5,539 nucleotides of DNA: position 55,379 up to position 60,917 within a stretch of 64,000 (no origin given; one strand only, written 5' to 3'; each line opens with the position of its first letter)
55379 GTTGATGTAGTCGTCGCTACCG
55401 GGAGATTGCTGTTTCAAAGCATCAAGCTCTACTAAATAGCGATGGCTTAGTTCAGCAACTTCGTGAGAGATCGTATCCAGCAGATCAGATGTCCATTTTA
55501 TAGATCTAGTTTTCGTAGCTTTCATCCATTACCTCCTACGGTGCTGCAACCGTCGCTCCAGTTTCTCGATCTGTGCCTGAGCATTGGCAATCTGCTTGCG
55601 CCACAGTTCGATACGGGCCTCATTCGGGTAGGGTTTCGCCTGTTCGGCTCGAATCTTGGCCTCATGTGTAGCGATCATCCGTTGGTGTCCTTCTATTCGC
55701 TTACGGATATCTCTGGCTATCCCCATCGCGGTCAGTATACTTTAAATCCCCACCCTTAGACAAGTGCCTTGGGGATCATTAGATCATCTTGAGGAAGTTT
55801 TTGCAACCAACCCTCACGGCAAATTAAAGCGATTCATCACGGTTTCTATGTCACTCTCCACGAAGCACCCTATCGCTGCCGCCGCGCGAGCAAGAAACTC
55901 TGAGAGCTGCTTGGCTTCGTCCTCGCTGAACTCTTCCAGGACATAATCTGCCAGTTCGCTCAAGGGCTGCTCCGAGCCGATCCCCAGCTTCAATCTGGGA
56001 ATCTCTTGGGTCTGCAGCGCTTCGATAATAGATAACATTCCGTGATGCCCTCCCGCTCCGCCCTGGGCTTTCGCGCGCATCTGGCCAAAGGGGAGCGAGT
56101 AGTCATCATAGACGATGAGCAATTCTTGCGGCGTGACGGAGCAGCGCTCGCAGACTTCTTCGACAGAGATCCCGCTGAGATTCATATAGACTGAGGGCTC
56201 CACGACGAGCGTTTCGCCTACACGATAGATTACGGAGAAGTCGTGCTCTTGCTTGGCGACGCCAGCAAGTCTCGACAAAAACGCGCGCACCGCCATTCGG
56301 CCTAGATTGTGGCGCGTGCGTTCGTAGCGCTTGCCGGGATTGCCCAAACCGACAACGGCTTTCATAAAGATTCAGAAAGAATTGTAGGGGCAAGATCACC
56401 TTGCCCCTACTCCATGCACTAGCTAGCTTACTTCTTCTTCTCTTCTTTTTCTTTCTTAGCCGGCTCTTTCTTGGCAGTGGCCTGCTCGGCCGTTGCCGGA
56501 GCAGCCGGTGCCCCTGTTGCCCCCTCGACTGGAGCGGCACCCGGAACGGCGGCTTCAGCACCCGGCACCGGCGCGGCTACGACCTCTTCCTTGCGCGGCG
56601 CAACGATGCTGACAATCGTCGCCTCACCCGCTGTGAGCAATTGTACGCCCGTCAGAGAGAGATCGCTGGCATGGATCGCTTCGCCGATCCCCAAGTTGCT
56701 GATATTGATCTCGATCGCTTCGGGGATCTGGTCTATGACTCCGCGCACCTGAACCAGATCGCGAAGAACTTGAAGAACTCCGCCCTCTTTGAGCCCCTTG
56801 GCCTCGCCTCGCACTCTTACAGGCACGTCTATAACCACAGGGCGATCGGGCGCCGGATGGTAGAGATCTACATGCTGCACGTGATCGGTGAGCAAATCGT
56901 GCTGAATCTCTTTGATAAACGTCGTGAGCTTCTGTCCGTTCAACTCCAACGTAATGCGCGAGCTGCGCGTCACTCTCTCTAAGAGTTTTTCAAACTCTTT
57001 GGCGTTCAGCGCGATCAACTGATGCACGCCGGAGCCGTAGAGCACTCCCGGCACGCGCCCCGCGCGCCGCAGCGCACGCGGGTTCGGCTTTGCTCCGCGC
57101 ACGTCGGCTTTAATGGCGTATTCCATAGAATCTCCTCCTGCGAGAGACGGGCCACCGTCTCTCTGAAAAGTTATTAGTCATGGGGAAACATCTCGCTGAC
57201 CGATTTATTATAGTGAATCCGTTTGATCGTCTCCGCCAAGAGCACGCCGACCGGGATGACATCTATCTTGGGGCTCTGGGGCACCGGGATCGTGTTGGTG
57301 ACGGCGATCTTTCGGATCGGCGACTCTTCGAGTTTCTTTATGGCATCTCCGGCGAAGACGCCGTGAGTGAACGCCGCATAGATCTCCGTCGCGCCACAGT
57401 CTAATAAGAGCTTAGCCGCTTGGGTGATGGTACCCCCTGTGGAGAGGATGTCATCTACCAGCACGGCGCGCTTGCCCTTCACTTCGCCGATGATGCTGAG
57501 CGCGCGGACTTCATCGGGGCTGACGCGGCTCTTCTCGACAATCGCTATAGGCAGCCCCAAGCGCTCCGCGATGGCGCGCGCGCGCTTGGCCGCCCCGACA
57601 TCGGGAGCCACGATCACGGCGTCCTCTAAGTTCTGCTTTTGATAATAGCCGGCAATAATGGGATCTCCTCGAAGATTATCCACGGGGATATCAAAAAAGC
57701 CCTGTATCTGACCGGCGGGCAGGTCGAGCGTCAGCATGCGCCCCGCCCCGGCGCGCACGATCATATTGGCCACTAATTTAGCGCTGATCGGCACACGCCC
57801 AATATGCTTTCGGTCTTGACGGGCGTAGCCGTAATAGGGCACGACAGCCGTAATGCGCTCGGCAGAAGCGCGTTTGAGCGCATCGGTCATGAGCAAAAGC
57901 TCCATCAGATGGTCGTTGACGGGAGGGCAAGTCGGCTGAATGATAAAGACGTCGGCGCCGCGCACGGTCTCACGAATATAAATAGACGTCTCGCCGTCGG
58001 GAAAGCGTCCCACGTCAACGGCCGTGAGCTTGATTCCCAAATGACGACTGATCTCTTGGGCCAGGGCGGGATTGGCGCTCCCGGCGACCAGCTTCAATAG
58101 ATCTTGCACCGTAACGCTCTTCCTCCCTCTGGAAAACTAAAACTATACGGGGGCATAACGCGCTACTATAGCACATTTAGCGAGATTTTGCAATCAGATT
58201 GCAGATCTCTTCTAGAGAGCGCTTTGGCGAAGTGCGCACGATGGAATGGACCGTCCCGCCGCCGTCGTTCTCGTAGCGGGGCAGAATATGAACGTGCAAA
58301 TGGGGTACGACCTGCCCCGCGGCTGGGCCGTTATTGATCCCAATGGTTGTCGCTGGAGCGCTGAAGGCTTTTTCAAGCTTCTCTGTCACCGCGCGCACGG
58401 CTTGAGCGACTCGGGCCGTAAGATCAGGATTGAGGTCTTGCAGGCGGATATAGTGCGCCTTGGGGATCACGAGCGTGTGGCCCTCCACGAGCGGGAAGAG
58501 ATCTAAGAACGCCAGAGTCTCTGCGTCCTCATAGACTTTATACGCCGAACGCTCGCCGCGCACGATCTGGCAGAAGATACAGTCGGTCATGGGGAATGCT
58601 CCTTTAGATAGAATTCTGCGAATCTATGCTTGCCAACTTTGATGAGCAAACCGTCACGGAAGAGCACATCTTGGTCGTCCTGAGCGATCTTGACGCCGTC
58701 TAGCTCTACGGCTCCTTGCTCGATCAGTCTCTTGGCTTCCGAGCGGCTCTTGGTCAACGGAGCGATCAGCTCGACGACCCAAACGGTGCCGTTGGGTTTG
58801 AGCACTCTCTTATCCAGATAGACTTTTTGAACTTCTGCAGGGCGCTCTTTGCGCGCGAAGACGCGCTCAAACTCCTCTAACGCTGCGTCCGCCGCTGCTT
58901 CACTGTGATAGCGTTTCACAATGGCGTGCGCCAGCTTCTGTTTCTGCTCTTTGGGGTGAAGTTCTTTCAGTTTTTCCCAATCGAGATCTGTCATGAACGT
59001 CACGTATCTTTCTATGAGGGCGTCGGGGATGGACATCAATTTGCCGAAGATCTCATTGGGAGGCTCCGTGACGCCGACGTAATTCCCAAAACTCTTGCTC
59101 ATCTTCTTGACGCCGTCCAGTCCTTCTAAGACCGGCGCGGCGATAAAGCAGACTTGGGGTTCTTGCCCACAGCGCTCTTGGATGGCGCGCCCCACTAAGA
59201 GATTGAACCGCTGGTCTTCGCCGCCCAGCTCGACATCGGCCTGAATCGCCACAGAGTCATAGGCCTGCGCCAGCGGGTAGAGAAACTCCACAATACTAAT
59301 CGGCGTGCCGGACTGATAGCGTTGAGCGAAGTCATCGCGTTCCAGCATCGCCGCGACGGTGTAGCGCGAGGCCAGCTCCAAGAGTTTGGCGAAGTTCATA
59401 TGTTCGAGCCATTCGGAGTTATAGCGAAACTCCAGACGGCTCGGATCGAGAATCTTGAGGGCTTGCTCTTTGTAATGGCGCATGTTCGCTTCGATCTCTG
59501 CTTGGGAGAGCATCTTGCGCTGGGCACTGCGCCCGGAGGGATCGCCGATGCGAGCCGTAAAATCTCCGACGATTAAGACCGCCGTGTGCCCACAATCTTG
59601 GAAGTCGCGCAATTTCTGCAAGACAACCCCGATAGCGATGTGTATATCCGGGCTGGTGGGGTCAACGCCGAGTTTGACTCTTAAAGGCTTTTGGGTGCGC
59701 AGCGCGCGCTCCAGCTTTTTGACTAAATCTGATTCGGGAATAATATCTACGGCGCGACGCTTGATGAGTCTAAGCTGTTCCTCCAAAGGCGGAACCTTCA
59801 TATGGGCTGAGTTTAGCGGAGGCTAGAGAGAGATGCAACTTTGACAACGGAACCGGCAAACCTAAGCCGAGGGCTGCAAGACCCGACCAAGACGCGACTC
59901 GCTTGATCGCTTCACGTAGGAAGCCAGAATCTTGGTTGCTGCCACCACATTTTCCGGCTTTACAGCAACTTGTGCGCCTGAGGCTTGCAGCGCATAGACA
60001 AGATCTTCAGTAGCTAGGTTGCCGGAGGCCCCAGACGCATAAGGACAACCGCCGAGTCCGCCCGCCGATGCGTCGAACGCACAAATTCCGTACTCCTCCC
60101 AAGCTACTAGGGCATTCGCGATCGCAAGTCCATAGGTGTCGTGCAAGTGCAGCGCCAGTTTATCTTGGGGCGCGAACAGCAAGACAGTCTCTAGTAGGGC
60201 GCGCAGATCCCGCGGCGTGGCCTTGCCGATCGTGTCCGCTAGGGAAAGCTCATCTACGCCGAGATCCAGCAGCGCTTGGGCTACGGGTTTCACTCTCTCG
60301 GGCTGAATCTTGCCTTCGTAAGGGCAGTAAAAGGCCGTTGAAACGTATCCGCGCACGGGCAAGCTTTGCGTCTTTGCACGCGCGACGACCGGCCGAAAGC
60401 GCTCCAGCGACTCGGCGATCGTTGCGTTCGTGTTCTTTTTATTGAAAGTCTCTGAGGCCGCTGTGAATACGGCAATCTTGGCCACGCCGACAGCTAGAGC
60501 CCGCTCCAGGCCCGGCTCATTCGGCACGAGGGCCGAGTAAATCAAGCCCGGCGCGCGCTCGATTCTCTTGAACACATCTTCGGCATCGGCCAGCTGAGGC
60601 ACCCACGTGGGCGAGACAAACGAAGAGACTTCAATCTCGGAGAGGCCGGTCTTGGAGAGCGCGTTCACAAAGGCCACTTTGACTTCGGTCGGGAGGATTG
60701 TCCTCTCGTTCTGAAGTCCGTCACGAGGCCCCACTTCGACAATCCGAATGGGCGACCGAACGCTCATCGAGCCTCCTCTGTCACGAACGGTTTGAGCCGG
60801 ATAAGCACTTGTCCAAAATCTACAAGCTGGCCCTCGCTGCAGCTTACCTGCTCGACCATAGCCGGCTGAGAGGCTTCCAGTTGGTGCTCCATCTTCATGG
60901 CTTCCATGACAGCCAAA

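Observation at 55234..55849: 590-bp two-gene mini-insert in the 3' end of pth, flanked by 26-bp direct repeats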

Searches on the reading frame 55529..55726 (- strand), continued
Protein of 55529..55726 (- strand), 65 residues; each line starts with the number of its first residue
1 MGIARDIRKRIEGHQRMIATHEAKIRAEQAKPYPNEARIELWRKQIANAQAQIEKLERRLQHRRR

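Call 93: fold_search(model_id=the predicted structure, library=pdb)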
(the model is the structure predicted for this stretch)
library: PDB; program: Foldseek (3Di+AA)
matches with E <= 10: 526; with E <= 0.001: 0
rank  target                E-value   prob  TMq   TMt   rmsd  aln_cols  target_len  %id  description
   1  9rxe_MODEL_1_A        2.3e-01  1.00  0.72  0.49   2.0        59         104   12  Solution structure of the HR1c domain of human PKN1 (released 2025-12-31)
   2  9rgz_B                2.7e-01  1.00  0.75  0.52   1.5        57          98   23  X-ray crystal structure of a de novo designed single-chain antiparallel 3-helix coiled-coil bundle, sc-apCC3-CW-2NTT (released 2025-09-03)
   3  4atm                  2.7e-01  0.94  0.55  0.20   3.5        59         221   25  Crystal structure of the BAR domain of human Amphiphysin, isoform 1 at 1.8 Angstrom resolution featuring increased order (released 2012-05-30)
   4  9rgz_A                3.2e-01  1.00  0.81  0.57   1.8        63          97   21  X-ray crystal structure of a de novo designed single-chain antiparallel 3-helix coiled-coil bundle, sc-apCC3-CW-2NTT (released 2025-09-03)
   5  9rgy_A                3.6e-01  1.00  0.77  0.53   1.4        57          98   23  X-ray crystal structure of a de novo designed single-chain antiparallel 3-helix coiled-coil bundle, sc-apCC3-CW-0NTT (released 2025-09-03)
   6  5z7b_B                3.9e-01  1.00  0.79  0.27   3.3        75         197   24  Crystal structure of the VanR transcription factor in complex with vanillate (released 2018-08-29)
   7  5z7b_A                4.1e-01  1.00  0.79  0.27   3.4        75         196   24  Crystal structure of the VanR transcription factor in complex with vanillate (released 2018-08-29)
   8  4h63_V                4.4e-01  0.99  0.75  0.44   2.6        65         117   12  Structure of the Schizosaccharomyces pombe Mediator head module (released 2012-10-31)
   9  9vu9_A                4.6e-01  1.00  0.83  0.16   1.2        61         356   10  channel D complex with 4 (released 2026-03-11)
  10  6lg2_A                4.6e-01  0.99  0.79  0.29   3.3        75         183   24  VanR bound to Vanillate (released 2020-02-12)
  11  5wbx_B                4.9e-01  0.99  0.78  0.56   2.8        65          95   11  Structural insights into the potency of SK/IK channel positive modulators (released 2017-12-20)
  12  6lg2_B                5.3e-01  0.99  0.79  0.28   3.4        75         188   25  VanR bound to Vanillate (released 2020-02-12)
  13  6czq_B                6.3e-01  0.99  0.74  0.53   1.4        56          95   11  A V-to-F substitution in SK2 channels causes Ca2+ hypersensitivity and improves locomotion in a C. elegans ALS model (released 2018-08-01)
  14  9rgv_A                6.3e-01  0.99  0.76  0.53   1.4        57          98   23  X-ray crystal structure of a de novo designed single-chain antiparallel 3-helix coiled-coil bundle, sc-apCC3-CW1 (released 2025-09-03)
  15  5u0p_V                6.3e-01  0.98  0.74  0.43   2.8        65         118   12  Cryo-EM structure of the transcriptional Mediator (released 2017-03-08)
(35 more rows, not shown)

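Call 102: search_protein_families(library=pfam, proteins=[L090:4620-4913:-, L189:416-682:+, L189:234-419:+, L189:672-911:+, L189:901-1167:-, L189:1177-2997:-], max_evalue=0.01)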
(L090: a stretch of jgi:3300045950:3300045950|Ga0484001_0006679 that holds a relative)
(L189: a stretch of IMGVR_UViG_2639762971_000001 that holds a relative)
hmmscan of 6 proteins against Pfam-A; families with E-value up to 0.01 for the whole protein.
L090:4620-4913:- (97 aa): 1 family
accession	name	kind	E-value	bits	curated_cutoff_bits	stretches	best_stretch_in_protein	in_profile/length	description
PF15527.11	Ntox22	-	0.0045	17.5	25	1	34-97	46-108/129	Bacterial toxin 22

L189:416-682:+ (88 aa): 0 families

L189:234-419:+ (61 aa): 0 families

L189:672-911:+ (79 aa): 16 families
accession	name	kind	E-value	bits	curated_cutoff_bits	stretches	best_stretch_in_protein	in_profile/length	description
PF01381.28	HTH_3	-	3.4e-09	37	23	1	14-67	1-53/55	Helix-turn-helix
PF13744.12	HTH_37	-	3.3e-08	33.7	27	1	14-69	23-78/80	Helix-turn-helix domain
PF13443.12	HTH_26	-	3.9e-06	27.4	22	1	14-66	2-54/63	Cro/C1-type HTH DNA-binding domain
PF13412.12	HTH_24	-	4.1e-06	26.7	21.9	1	19-41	14-36/48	Winged helix-turn-helix DNA-binding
PF13936.12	HTH_38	-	1.3e-05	25.2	27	1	16-41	14-39/44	Helix-turn-helix domain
PF12844.13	HTH_19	-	2.3e-05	24.6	30.2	1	14-72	4-60/64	Helix-turn-helix domain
PF13560.12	HTH_31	-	3.9e-05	24.3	27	1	14-64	6-56/64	Helix-turn-helix domain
PF13404.12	HTH_AsnC-type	-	0.00011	22.4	27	0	21-41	16-36/42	AsnC-type helix-turn-helix domain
PF12802.13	MarR_2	-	0.00017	22.1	27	1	14-42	10-40/61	MarR family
PF20432.4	Xre-like-HTH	-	0.00026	21.6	25.8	1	8-41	8-42/63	Antitoxin Xre-like helix-turn-helix domain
PF13384.12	HTH_23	-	0.00027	21.1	24.6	0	14-42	10-37/50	Homeodomain-like domain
PF08281.18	Sigma70_r4_2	-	0.0033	17.5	25.7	0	22-41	26-45/54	Sigma-70, region 4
PF09339.16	HTH_IclR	-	0.0037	17.5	22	0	21-42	17-38/52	IclR helix-turn-helix domain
PF13545.12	HTH_Crp_2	-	0.0042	17.4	27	0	22-44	22-44/70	Crp-like helix-turn-helix domain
PF12840.13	HTH_20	-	0.0058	17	27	0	8-39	3-35/51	Helix-turn-helix domain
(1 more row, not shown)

L189:901-1167:- (88 aa): 1 family
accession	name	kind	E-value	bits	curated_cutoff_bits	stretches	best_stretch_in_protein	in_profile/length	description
PF23991.1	DUF7310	-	0.0098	16.8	40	0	10-70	3-66/83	Coiled-coil region of unknown function (DUF7310)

L189:1177-2997:- (606 aa): 2 families
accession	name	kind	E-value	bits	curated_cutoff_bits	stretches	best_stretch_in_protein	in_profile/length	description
PF13229.12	Beta_helix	-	0.00037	20.6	25.9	0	178-344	2-137/158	Right handed beta helix region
PF01856.23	HP_OMP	-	0.0015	19.1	21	1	149-208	12-71/154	Helicobacter outer membrane protein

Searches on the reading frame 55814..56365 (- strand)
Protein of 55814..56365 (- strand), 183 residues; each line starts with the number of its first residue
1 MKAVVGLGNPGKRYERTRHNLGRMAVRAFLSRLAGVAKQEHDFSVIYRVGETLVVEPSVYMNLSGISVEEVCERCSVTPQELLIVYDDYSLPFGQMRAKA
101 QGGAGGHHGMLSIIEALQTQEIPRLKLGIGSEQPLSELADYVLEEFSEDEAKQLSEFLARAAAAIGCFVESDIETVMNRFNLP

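Call 5: search_protein_families(library=pfam, proteins=[window:55814-56365:-], max_evalue=1)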
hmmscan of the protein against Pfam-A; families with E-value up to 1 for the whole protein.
window:55814-56365:- (183 aa): 1 family
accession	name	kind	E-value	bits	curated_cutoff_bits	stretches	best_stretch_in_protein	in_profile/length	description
PF01195.25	Pept_tRNA_hydro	-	7.4e-54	182.8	27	1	4-181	2-183/183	Peptidyl-tRNA hydrolase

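Call 17: find_related_loci(query=window:55814-56365:-, collection=genome_contigs, flank=4000)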
Query window:55814-56365:- (183 aa) in genome_contigs; peptide patterns used: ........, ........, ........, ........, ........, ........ (x = any residue, [..] = any of these).
351 stretches matched a pattern; 233 encode a relative of the query (tblastn E <= 1e-3); the best 80 are kept; 80 distinct loci.
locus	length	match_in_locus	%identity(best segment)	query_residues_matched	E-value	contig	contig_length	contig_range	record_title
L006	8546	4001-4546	64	1-181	7e-82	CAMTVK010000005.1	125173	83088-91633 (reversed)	MAG: Candidatus Fraserbacteria bacterium isolate G05_MAG_00009 genome assembly, contig: G05_MAG_00009_000000000008, whol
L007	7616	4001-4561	65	1-181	5e-81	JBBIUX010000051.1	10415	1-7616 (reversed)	MAG: Candidatus Fraserbacteria bacterium isolate BR2F70218_bin_63 NODE_2015_length_10415_cov_5.91952, whole genome shotg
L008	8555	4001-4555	45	1-181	3e-48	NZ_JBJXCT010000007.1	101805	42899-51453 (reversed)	Hydrogenobacter sp. Uz 6-8 NODE_7_length_101805_cov_667.186193, whole genome shotgun sequence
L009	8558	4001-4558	42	1-182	4e-46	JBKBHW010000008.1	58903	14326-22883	MAG: Aquificaceae bacterium isolate 21I_055.bin.17 NODE_8_length_58903_cov_7.987982, whole genome shotgun sequence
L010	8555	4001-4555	40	1-181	3e-44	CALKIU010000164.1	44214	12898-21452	MAG TPA_asm: uncultured Bacillaceae bacterium isolate SRR6713633_bin.46_CONCOCT_v1.1_MAG genome assembly, contig: ERZ794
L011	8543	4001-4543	43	4-181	5e-44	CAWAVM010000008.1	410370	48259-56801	MAG: uncultured Chloroflexia bacterium isolate MFD05684.bin.1.182 genome assembly, contig: contig_24368, whole genome sh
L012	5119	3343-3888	42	4-181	5e-43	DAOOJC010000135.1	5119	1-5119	MAG TPA_asm: Acetivibrio sp. isolate AMR_MDS_2763 NODE_12972_length_5119_cov_3.517378, whole genome shotgun sequence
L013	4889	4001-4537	44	7-181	2e-42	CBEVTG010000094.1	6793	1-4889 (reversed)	MAG TPA_asm: uncultured bacterium isolate SRR19160658_concoct_45 genome assembly, contig: ERZ26800495.1789, whole genome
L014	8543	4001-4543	42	4-181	1e-42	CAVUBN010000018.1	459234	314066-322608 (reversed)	MAG: uncultured Chloroflexia bacterium isolate MFD05684.bin.2.170 genome assembly, contig: contig_51503, whole genome sh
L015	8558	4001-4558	39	1-181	2e-42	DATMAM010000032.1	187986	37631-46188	MAG TPA_asm: Candidatus Acidiferrales bacterium isolate SMAG_U13326 k141_567894, whole genome shotgun sequence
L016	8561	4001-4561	41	1-181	7e-42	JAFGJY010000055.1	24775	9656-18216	MAG: Candidatus Omnitrophota bacterium isolate Zod_Metabat.301 k87_4256325, whole genome shotgun sequence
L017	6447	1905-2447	40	3-181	6e-42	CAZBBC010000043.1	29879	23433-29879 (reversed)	MAG TPA_asm: uncultured Calditrichota bacterium isolate SRP214966_co2_445 genome assembly, contig: NODE_1883_length_2987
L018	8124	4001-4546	40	4-182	1e-41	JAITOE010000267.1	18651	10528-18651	MAG: Eubacteriales Family XIII. Incertae Sedis bacterium isolate Po218_bin45 k119_2306166, whole genome shotgun sequence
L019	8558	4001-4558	38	1-181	3e-41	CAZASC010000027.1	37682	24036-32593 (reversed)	MAG TPA_asm: uncultured Victivallales bacterium isolate binchicken_co3_499 genome assembly, contig: NODE_3220_length_376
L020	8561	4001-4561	41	1-183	5e-41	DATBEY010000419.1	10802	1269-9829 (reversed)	MAG TPA_asm: Candidatus Binatia bacterium isolate SMAG_U3795 k141_578260, whole genome shotgun sequence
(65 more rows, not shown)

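Call 21: find_related_loci(query=window:55814-56365:-, collection=metagenome_contigs, flank=4000)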
Query window:55814-56365:- (183 aa) in metagenome_contigs; peptide patterns used: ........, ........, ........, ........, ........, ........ (x = any residue, [..] = any of these).
520 stretches matched a pattern; 322 encode a relative of the query (tblastn E <= 1e-3); the best 80 are kept; 80 distinct loci.
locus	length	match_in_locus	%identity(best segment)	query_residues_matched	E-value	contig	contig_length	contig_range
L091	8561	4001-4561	65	1-181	5e-83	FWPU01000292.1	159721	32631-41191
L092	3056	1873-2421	42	4-181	2e-45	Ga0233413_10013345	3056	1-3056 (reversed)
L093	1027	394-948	40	1-181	7e-47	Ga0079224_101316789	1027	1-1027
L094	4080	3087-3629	40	3-181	3e-43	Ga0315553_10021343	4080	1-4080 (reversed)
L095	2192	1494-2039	44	4-181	5e-43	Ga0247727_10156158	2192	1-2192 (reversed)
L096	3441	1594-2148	43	1-181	2e-42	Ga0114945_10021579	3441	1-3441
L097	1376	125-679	41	1-181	9e-44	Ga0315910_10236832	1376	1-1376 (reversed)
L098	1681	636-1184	40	2-181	9e-43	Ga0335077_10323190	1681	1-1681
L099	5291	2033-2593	41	1-183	3e-41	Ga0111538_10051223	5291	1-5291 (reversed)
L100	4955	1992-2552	41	1-183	3e-41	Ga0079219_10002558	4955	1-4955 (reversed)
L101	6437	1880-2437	38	1-181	2e-41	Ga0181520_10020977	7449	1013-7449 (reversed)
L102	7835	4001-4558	38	1-181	2e-41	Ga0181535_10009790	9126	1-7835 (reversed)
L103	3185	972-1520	39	1-181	2e-41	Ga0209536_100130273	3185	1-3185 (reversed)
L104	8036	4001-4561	41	1-183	4e-41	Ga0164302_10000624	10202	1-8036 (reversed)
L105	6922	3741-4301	42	1-183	4e-41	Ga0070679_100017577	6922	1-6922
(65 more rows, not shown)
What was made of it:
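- Tried and rejected: Scans of genome_contigs and metagenome_contigs with Pth found nothing closer than 64-65% identity (calls 17, 21).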

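Call 39: list_cluster_members(proteins=[window:55817-56365:-, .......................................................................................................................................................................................])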
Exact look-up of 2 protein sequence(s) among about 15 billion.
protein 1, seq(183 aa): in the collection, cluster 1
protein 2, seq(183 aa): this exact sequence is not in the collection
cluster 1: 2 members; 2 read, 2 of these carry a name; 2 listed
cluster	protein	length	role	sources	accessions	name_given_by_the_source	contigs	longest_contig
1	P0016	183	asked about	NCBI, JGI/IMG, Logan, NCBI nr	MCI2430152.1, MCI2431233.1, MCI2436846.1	aminoacyl-tRNA hydrolase [Candidatus Acetothermia bacterium] | PTH1 family peptidyl-tRNA hydrolase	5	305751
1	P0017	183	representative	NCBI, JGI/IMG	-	PTH1 family peptidyl-tRNA hydrolase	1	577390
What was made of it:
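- On Integrative element that regenerates a gene 3' end (icd/e14 type): No closer relative exists, and the ..NTQ allele is absent from the collection (call 39).
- No empty pth site and no ancestral ..NRFNTQ Pth exist in 15 billion proteins (call 39).
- Tried and rejected: An exact look-up of a reconstructed ancestral Pth (..NRFNTQ) was negative (call 39).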

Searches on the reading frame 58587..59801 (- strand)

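Call 94: search_protein_families(library=pfam, proteins=[window:58587-59801:-], max_evalue=0.00001)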
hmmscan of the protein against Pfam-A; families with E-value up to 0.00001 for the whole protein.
window:58587-59801:- (404 aa): 1 family
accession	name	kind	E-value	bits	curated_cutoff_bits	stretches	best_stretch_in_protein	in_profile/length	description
PF00579.31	tRNA-synt_1b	-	2.9e-72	243.9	21.1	1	37-315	3-291/292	tRNA synthetases class I (W and Y)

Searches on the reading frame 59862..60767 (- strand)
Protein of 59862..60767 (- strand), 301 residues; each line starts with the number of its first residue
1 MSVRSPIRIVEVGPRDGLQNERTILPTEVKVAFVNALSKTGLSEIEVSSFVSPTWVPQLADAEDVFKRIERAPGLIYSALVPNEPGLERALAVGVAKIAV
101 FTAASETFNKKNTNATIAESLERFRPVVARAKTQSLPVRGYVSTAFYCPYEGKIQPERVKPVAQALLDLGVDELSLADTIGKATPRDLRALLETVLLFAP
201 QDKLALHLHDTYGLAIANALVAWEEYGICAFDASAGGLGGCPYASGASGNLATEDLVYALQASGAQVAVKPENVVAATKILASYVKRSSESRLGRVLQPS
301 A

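Call 94: search_protein_families(library=pfam, proteins=[window:59862-60767:-], max_evalue=0.00001)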
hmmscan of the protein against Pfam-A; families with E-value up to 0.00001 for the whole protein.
window:59862-60767:- (301 aa): 1 family
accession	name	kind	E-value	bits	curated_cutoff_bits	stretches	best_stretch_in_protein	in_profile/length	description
PF00682.25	HMGL-like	-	1.7e-44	152.6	29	1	7-277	2-256/260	HMGL-like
